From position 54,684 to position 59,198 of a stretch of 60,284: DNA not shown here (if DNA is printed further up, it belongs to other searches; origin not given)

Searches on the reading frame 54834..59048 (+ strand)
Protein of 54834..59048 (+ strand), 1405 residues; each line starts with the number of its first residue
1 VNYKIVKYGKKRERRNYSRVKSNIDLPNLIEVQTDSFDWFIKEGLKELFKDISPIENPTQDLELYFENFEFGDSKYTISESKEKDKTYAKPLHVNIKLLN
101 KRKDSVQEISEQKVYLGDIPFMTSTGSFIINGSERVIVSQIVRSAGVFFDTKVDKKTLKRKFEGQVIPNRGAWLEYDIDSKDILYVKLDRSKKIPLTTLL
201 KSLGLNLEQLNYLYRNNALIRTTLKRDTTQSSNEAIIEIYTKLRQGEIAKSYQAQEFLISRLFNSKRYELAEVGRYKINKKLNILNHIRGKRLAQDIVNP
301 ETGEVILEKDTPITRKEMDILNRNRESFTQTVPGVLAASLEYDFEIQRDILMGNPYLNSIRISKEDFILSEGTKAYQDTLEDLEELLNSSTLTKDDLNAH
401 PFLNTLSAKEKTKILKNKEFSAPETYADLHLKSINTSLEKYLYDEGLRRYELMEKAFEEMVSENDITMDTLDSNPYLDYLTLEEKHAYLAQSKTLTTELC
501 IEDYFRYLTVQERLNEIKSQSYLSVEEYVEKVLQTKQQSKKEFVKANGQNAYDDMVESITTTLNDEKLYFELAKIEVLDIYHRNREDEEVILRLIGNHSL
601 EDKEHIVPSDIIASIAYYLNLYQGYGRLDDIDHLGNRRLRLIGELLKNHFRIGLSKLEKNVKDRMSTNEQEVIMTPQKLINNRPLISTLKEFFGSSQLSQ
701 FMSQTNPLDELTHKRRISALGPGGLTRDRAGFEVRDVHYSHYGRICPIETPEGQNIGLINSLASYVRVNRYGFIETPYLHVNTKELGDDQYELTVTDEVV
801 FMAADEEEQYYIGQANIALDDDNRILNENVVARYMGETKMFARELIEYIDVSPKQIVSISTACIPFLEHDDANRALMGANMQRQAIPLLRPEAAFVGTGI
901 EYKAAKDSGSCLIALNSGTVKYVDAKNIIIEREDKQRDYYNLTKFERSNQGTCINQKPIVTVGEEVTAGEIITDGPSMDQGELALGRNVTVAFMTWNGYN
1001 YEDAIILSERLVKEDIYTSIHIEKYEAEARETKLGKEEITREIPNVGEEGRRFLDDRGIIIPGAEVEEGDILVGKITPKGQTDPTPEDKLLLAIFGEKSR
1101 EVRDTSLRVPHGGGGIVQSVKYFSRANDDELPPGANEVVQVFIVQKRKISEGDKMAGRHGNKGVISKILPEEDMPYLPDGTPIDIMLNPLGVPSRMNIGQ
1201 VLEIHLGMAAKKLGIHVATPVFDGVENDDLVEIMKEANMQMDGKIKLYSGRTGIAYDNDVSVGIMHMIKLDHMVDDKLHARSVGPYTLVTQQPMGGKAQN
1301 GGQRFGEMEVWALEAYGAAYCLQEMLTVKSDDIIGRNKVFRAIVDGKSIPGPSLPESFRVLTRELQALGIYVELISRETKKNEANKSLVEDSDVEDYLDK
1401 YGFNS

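Call 90: search_protein_families(library=pfam, proteins=[window:54834-59048:+], max_evalue=0.00001)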
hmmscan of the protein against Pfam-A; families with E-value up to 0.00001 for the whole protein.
window:54834-59048:+ (1405 aa): 6 families
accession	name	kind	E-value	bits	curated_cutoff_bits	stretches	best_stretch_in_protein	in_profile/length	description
PF00562.33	RNA_pol_Rpb2_6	-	4.1e-134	447.8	23.4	1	914-1299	2-373/373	RNA polymerase Rpb2, domain 6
PF04565.21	RNA_pol_Rpb2_3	-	3.4e-29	101.3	21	1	700-768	1-68/68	RNA polymerase Rpb2, domain 3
PF04560.25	RNA_pol_Rpb2_7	-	1.7e-25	89.7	32.1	1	1301-1375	1-85/87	RNA polymerase Rpb2, domain 7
PF04561.19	RNA_pol_Rpb2_2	-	3.7e-24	85.9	21.7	2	143-297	1-161/190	RNA polymerase Rpb2, domain 2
PF04563.20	RNA_pol_Rpb2_1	-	4.9e-21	75.6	28.2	1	28-683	1-199/203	RNA polymerase beta subunit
PF10385.14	RNA_pol_Rpb2_45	-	6.4e-19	68.2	28.2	1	794-852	8-66/66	RNA polymerase beta subunit external 1 domain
